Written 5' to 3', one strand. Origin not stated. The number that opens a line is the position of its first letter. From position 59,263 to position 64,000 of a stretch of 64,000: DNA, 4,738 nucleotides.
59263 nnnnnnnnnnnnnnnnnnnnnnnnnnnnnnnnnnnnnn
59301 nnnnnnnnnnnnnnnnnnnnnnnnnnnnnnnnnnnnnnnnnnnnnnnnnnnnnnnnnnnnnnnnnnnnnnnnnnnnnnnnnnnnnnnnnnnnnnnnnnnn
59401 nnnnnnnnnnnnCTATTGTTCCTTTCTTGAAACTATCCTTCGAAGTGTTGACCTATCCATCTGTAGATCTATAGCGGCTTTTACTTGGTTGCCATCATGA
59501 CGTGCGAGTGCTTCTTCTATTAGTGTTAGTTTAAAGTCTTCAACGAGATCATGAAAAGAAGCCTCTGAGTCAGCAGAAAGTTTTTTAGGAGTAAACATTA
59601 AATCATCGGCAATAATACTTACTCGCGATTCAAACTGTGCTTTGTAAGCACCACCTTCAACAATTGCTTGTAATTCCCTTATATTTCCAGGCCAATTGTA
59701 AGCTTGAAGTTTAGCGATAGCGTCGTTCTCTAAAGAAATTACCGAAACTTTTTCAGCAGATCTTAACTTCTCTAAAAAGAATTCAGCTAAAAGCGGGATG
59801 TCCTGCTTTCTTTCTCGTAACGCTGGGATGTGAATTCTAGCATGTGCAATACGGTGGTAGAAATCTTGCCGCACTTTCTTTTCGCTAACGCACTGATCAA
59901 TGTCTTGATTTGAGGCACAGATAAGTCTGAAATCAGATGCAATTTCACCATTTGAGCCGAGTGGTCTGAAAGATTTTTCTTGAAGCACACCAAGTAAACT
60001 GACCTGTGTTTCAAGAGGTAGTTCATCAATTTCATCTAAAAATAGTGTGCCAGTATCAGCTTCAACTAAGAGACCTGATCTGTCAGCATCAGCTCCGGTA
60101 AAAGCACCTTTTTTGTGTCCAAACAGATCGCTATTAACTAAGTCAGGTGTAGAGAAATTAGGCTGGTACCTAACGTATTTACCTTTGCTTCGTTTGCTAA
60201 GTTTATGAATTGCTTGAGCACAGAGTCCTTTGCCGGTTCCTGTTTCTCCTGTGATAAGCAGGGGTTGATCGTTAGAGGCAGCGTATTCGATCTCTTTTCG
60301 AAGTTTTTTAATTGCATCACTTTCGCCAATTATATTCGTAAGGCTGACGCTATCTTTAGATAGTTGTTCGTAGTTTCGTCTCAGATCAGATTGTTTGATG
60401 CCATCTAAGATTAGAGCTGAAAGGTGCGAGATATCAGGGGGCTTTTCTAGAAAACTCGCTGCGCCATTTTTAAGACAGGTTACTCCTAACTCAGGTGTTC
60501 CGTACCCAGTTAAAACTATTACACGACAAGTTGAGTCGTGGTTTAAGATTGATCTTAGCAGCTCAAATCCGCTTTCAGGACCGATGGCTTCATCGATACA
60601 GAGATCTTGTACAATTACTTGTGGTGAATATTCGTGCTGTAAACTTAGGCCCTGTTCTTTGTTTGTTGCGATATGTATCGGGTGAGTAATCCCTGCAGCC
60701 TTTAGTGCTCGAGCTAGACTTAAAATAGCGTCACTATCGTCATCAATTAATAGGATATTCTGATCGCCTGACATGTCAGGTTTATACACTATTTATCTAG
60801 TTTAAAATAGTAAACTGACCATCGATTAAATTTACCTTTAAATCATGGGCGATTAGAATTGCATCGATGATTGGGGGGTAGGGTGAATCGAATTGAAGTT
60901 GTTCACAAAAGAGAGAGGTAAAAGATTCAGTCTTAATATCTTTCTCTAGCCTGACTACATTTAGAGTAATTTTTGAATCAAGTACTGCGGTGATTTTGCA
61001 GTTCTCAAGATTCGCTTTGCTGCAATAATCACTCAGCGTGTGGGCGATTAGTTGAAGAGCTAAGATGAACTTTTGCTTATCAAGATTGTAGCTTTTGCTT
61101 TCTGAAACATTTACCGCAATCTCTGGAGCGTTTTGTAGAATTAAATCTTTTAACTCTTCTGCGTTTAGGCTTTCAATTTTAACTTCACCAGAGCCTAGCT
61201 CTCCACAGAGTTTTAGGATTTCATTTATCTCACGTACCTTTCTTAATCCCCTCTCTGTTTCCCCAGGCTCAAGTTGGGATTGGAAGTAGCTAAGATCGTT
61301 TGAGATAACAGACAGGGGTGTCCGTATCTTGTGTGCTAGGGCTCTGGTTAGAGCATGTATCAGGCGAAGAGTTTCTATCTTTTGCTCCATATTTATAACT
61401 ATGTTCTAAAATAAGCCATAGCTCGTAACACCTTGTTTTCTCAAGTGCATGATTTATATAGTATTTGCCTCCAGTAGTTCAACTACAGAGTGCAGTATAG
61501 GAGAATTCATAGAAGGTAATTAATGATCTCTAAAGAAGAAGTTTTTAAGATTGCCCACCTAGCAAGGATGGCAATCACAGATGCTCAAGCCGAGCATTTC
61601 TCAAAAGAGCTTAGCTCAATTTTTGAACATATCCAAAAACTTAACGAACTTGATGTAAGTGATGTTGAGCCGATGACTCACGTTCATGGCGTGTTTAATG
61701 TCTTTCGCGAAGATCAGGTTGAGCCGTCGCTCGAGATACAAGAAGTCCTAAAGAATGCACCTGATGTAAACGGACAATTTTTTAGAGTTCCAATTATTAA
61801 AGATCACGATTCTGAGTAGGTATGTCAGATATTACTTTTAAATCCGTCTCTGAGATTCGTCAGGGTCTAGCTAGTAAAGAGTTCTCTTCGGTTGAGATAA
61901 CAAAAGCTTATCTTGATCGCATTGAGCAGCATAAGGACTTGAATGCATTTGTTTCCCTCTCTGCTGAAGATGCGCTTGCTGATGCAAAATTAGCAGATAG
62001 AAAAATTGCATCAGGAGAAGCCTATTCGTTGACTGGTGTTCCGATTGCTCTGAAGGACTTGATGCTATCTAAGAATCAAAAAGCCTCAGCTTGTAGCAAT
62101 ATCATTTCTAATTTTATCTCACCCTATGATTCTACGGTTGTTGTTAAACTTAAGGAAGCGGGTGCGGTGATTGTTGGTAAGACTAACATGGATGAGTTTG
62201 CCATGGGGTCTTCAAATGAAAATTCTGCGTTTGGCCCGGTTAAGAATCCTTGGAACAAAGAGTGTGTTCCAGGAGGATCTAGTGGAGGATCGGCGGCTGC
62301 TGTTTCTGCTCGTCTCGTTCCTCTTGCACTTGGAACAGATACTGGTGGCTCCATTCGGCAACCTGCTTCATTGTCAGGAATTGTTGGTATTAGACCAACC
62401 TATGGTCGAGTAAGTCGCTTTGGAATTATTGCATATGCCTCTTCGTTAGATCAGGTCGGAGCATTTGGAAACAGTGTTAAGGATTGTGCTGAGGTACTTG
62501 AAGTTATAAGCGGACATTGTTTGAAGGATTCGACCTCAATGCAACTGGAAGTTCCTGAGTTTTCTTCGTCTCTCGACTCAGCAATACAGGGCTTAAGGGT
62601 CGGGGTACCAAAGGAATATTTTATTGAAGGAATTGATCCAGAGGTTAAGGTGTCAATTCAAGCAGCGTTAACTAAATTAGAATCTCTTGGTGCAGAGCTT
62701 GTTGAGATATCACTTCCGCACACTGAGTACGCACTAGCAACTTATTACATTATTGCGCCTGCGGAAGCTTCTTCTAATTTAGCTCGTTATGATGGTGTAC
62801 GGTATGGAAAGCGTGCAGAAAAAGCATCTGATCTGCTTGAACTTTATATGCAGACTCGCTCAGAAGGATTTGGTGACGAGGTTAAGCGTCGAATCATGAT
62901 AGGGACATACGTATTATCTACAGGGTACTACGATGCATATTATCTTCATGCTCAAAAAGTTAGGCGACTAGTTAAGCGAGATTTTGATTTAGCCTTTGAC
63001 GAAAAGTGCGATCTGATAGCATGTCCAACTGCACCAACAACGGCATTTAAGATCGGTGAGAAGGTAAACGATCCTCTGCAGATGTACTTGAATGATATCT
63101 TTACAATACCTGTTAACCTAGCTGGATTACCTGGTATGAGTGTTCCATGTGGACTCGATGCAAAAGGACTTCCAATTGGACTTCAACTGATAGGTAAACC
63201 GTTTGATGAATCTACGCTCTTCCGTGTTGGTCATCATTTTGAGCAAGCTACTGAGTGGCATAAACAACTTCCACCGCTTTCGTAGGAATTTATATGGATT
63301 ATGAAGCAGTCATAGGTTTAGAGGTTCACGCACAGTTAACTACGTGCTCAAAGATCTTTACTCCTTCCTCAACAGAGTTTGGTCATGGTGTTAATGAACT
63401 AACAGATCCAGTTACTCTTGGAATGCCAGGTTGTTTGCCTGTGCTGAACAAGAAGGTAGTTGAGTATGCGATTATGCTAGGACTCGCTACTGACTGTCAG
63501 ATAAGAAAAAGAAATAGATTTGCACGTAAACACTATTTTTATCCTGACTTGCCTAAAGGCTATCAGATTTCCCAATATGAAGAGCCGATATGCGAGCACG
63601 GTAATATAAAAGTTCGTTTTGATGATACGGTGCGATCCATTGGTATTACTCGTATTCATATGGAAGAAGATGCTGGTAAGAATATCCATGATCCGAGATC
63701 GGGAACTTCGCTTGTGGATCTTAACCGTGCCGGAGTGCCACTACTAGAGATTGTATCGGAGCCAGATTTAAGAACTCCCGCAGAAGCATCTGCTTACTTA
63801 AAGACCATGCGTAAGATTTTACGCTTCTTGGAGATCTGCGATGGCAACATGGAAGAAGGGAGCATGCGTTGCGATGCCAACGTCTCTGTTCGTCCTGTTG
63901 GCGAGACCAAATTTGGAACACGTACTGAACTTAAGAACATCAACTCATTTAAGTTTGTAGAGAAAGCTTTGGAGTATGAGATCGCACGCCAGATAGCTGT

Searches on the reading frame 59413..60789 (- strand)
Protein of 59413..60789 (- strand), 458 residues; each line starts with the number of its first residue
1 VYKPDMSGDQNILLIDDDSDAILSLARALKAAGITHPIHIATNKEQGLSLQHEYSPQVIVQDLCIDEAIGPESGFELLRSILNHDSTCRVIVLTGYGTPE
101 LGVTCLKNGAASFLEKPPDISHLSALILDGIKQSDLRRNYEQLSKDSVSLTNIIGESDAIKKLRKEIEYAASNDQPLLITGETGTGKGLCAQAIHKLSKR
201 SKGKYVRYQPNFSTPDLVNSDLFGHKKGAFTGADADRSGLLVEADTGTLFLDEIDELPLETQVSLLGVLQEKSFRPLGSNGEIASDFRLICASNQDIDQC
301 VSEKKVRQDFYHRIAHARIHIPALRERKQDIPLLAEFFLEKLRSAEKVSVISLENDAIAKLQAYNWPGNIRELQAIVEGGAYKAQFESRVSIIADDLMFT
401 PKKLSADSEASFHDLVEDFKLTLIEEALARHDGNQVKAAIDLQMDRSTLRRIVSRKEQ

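Call 6: search_protein_families(library=pfam, proteins=[window:59413-60789:-], max_evalue=1)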
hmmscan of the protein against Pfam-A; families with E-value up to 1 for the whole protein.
window:59413-60789:- (458 aa): 17 families
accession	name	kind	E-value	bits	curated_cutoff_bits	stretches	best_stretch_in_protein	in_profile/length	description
PF00158.32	Sigma54_activat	-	5.9e-56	189.2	20.2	1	153-319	1-167/168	Sigma-54 interaction domain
PF14532.12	Sigma54_activ_2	-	2.3e-22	80.1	25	1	154-324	1-138/138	Sigma-54 interaction domain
PF25601.1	AAA_lid_14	-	3.4e-18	65.7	27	1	325-384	1-60/87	AAA+ ATPase lid domain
PF00072.30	Response_reg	-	1.2e-15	58.1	30.2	1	12-126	1-109/111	Response regulator receiver domain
PF07728.20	AAA_5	-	4.4e-09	36.9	22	1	176-313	1-138/139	AAA domain (dynein-related subfamily)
PF02954.25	HTH_8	-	8.7e-07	29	22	1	423-451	9-37/42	Bacterial regulatory protein, Fis family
PF01078.27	Mg_chelatase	-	3.1e-05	23.9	20.3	1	152-294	4-157/207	Magnesium chelatase, subunit ChlI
PF00493.29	MCM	-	0.00038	20.1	23.3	1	171-272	54-148/224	MCM P-loop domain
PF20030.5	bpMoxR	-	0.00045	19.8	27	1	170-295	27-146/205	MoxR domain in the MoxR-vWA-beta-propeller ternary systems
PF07726.17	AAA_3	-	0.00047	20.5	27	1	177-294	2-111/131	ATPase family associated with various cellular activities (AAA)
PF00004.35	AAA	-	0.0015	19.4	21.2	1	177-298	1-112/131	ATPase family associated with various cellular activities (AAA)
PF13191.12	AAA_16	-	0.0025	18.8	32.6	1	157-210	6-68/167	AAA ATPase domain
PF12775.13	AAA_7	-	0.0025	17.8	25.8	1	167-214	26-71/181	P-loop containing dynein motor region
PF13401.12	AAA_22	-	0.003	18.3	27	1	173-222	4-54/130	AAA domain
PF04851.21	ResIII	-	0.061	13.7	22.5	1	158-200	10-50/164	Type III restriction enzyme, res subunit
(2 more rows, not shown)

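Call 16: find_related_loci(query=window:59413-60789:-, collection=genome_contigs, flank=10000)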
Query window:59413-60789:- (458 aa) in genome_contigs; peptide patterns used: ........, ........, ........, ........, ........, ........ (x = any residue, [..] = any of these).
338 stretches matched a pattern; 301 encode a relative of the query (tblastn E <= 1e-3); the best 80 are kept; 80 distinct loci.
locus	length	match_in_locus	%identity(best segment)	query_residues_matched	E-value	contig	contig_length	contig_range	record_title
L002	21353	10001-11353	36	6-451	1e-77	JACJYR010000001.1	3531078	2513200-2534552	MAG: Lewinellaceae bacterium isolate HK-STAS-BACT-43 HK-STAS-BACT-43_1, whole genome shotgun sequence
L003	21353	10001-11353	36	6-451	3e-77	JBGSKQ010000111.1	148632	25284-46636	MAG: Saprospiraceae bacterium isolate JTS-AC184 k141_3379779, whole genome shotgun sequence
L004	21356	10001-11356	35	6-451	2e-76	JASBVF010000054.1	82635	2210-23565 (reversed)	MAG: Bacteroidota bacterium isolate BWSM_97 k141_2469689, whole genome shotgun sequence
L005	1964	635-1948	35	6-439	2e-78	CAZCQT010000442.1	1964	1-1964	MAG TPA_asm: uncultured Moorellales bacterium isolate binchicken_co173_65 genome assembly, contig: NODE_194017_length_19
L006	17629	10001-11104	37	8-378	3e-75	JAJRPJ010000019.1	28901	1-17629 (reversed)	MAG: Candidatus Zixiibacteriota bacterium isolate Dive100_bin1.50 k141_1117874, whole genome shotgun sequence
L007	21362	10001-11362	36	3-451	2e-74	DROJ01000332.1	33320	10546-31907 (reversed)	MAG TPA_asm: Bacteroidetes bacterium isolate HyVt-532 HyVt-532_k145_355288, whole genome shotgun sequence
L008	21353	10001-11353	35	4-450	1e-74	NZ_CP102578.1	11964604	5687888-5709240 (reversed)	Archangium gephyra strain SDU49 chromosome, complete genome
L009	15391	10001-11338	35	12-450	1e-74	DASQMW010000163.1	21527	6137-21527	MAG TPA_asm: Archangium sp. isolate SMAG_U10759 k141_84407, whole genome shotgun sequence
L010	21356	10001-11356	35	3-450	5e-74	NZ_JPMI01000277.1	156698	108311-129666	Archangium violaceum Cb vi76 contig00306, whole genome shotgun sequence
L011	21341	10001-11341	35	12-450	3e-74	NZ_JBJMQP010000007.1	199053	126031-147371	MAG: Hyalangium sp. isolate H3_16_all_fractions_metab_25_68_0 k255_264893, whole genome shotgun sequence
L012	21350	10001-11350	34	6-451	2e-72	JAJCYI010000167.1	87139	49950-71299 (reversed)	MAG: Saprospiraceae bacterium isolate OFTM40 OFTM40_166, whole genome shotgun sequence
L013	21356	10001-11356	35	3-450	2e-74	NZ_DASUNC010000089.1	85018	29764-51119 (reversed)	MAG: Archangium sp. isolate SMAG_U1589 k141_632498, whole genome shotgun sequence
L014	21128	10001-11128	38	11-404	2e-72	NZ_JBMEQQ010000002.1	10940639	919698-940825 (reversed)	Archangium gephyra strain PVMSAZ contig_1, whole genome shotgun sequence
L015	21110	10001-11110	37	6-378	2e-71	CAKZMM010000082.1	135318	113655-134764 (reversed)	MAG TPA_asm: uncultured Thermogutta sp. isolate SRR5214706_bin.34_CONCOCT_v1.1_MAG genome assembly, contig: ERZ1744544.4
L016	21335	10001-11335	35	12-450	2e-71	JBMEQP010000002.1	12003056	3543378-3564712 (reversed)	Cystobacter fuscus strain NCWS contig_1, whole genome shotgun sequence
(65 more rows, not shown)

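Call 26: find_related_loci(query=window:59413-60789:-, collection=metagenome_contigs, flank=8000)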
Query window:59413-60789:- (458 aa) in metagenome_contigs; peptide patterns used: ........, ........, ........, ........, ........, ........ (x = any residue, [..] = any of these).
435 stretches matched a pattern; 376 encode a relative of the query (tblastn E <= 1e-3); the best 80 are kept; 80 distinct loci.
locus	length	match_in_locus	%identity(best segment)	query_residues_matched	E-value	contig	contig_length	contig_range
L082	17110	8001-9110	37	6-378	9e-72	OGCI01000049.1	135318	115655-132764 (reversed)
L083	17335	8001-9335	35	12-450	2e-70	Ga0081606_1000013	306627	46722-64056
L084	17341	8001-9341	35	12-451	1e-69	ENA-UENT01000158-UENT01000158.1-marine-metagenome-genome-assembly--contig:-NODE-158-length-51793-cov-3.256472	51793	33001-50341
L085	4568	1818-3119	33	12-455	2e-69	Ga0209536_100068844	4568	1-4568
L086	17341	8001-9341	35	12-451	5e-69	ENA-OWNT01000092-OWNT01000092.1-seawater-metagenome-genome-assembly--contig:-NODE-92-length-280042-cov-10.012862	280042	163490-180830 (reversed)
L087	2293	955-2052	36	9-377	4e-70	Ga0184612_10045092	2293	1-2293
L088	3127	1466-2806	34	11-451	1e-68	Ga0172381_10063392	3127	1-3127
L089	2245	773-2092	34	12-451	8e-69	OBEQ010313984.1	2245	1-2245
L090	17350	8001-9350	33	11-451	8e-67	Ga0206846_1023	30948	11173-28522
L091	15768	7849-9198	32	6-451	3e-66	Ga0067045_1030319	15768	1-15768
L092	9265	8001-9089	35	14-380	2e-66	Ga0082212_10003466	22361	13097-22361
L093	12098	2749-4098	32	6-451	3e-66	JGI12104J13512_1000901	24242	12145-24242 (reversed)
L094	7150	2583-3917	32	11-455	2e-66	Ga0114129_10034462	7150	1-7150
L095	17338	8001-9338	33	11-451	5e-66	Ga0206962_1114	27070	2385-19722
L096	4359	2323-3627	33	12-451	1e-65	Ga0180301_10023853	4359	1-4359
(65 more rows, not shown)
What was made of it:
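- On Horizontally acquired genomic islet: The response regulator's best full-length match was 38% (up to 47% for partial matches) in 185,579 species genomes and in JGI metagenomes (calls 16, 26).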

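Call 82: find_encoding_contigs(protein=window:59413-60774:-, flank=6000, max_places=8)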
Protein window:59413-60774:- (453 aa): no gene with exactly this product is on record in the collection.

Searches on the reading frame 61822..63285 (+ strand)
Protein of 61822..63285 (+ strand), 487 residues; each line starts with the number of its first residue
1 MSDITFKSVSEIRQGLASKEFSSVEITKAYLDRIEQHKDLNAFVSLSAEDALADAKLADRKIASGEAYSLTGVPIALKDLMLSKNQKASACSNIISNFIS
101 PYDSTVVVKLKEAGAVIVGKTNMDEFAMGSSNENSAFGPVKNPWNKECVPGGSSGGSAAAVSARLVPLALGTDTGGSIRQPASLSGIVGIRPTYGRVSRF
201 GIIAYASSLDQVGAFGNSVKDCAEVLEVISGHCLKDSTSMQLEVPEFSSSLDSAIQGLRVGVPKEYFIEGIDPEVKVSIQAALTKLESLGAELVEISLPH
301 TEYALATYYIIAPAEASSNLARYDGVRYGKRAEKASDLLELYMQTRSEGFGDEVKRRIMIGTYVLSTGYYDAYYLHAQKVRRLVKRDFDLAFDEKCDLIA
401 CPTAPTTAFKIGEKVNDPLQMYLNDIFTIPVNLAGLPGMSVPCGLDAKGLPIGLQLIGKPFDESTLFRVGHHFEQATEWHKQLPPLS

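Call 31: search_protein_families(library=pfam, proteins=[window:61822-63285:+], max_evalue=0.00001)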
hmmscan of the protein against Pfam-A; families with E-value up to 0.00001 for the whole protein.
window:61822-63285:+ (487 aa): 1 family
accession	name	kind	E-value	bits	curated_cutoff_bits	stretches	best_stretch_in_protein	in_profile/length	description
PF01425.27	Amidase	-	1.1e-159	532.8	27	1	25-466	1-444/445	Amidase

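Call 32: find_homologous_proteins(query=window:61822-63282:+, max_evalue=1e-50)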
Query window:61822-63282:+ (487 aa): 8000 proteins with E <= 1e-50 among 8000 candidates; the best 120 are listed.
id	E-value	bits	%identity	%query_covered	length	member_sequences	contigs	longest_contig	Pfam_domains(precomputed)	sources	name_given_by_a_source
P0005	0.0e+0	1079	100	100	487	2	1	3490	PF01425.27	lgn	-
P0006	1.9e-216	738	66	99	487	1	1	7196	PF01425.27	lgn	-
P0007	3.0e-216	737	67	99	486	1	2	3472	PF01425.27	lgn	-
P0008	8.4e-215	732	65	100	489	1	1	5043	PF01425.27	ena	-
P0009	1.1e-214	732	67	99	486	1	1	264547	PF01425.27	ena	-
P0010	1.4e-213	728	66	99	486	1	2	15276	PF01425.27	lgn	-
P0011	2.1e-213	728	64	99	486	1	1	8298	PF01425.27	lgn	-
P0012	2.1e-213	728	66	100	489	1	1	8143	PF01425.27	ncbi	-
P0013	5.7e-213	726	65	100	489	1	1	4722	PF01425.27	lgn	-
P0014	2.3e-212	724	66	100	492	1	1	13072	PF01425.27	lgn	-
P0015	2.5e-212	724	66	100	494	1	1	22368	PF01425.27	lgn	-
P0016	2.9e-212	724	64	99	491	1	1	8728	PF01425.27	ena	-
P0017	3.9e-212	723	66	100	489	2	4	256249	PF01425.27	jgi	jgi:aspartyl-tRNA(Asn)/glutamyl-tRNA(Gln) amidotransferase subunit A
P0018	4.4e-212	723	65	100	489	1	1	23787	PF01425.27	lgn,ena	-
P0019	2.1e-211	721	64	100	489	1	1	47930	PF01425.27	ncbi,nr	ncbi:MAG: Asp-tRNA(Asn)/Glu-tRNA(Gln) amidotransferase subunit GatA [Oligoflexia bacterium]|nr:Asp-t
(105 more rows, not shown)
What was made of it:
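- On Horizontally acquired genomic islet: GatA reached at most 67% (call 32).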

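Call 33: find_encoding_contigs(protein=P0009, flank=10000, max_places=2)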
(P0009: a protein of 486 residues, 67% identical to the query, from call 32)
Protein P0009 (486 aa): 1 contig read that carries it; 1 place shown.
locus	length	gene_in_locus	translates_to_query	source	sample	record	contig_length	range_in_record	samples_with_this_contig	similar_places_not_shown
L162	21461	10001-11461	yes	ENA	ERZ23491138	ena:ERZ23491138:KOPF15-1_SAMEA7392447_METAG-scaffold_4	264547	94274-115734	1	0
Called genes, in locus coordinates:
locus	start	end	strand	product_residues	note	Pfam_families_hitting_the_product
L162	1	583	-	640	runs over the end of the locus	PF00069:Pkinase, PF07714:PK_Tyr_Ser-Thr, PF03109:ABC1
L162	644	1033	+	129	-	PF03918:CcmH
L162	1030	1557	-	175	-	PF02630:SCO1-SenC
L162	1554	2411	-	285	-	PF01040:UbiA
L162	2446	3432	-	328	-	PF01210:NAD_Gly3P_dh_N, PF07479:NAD_Gly3P_dh_C, PF20618:GPD_NAD_C_bact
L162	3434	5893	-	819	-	PF00521:DNA_topoisoIV, PF03989:DNA_gyraseA_C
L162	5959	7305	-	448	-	PF00072:Response_reg, PF00004:AAA (faint), PF00158:Sigma54_activat, PF14532:Sigma54_activ_2, PF07728:AAA_5, PF25601:AAA_lid_14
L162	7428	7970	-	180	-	PF07963:N_methyl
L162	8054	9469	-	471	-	PF01134:GIDA (faint), PF01262:AlaDh_PNT_C (faint), PF02737:3HCDH_N (faint), PF07992:Pyr_redox_2, PF12831:FAD_oxidored, PF13738:Pyr_redox_3 (weak), PF00070:Pyr_redox, PF02852:Pyr_redox_dim, +2 more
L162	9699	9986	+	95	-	PF02686:GatC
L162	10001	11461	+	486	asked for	PF01425:Amidase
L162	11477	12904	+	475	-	PF02934:GatB_N, PF02637:GatB_Yqey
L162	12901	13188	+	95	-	PF16256:DUF4911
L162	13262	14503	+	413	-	PF00070:Pyr_redox (faint), PF00890:FAD_binding_2 (weak), PF01134:GIDA (faint), PF01266:DAO, PF01494:FAD_binding_3 (weak), PF01946:Thi4 (faint), PF07992:Pyr_redox_2, PF13450:NAD_binding_8, +3 more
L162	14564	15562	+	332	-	PF02423:OCD_Mu_crystall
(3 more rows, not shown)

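Call 34: find_encoding_contigs(protein=P0005, flank=10000, max_places=4)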
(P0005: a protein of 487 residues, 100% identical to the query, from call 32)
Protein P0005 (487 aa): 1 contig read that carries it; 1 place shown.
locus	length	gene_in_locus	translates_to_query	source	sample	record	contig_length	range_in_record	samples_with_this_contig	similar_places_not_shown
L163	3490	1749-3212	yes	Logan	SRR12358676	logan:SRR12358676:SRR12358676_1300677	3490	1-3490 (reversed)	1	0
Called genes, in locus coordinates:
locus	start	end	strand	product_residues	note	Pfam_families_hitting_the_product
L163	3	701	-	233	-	?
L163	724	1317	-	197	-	-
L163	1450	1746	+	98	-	PF02686:GatC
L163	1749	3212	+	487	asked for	PF01425:Amidase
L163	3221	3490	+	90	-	?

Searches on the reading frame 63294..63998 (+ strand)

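Call 74: search_protein_families(library=pfam, proteins=[window:63294-63998:+], max_evalue=0.000001)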
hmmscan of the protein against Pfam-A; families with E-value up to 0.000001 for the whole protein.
window:63294-63998:+ (235 aa): 1 family
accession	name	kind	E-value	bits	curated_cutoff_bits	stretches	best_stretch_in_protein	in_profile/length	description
PF02934.20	GatB_N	-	8.3e-103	343.8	23.4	1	6-234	2-230/277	GatB/GatE catalytic domain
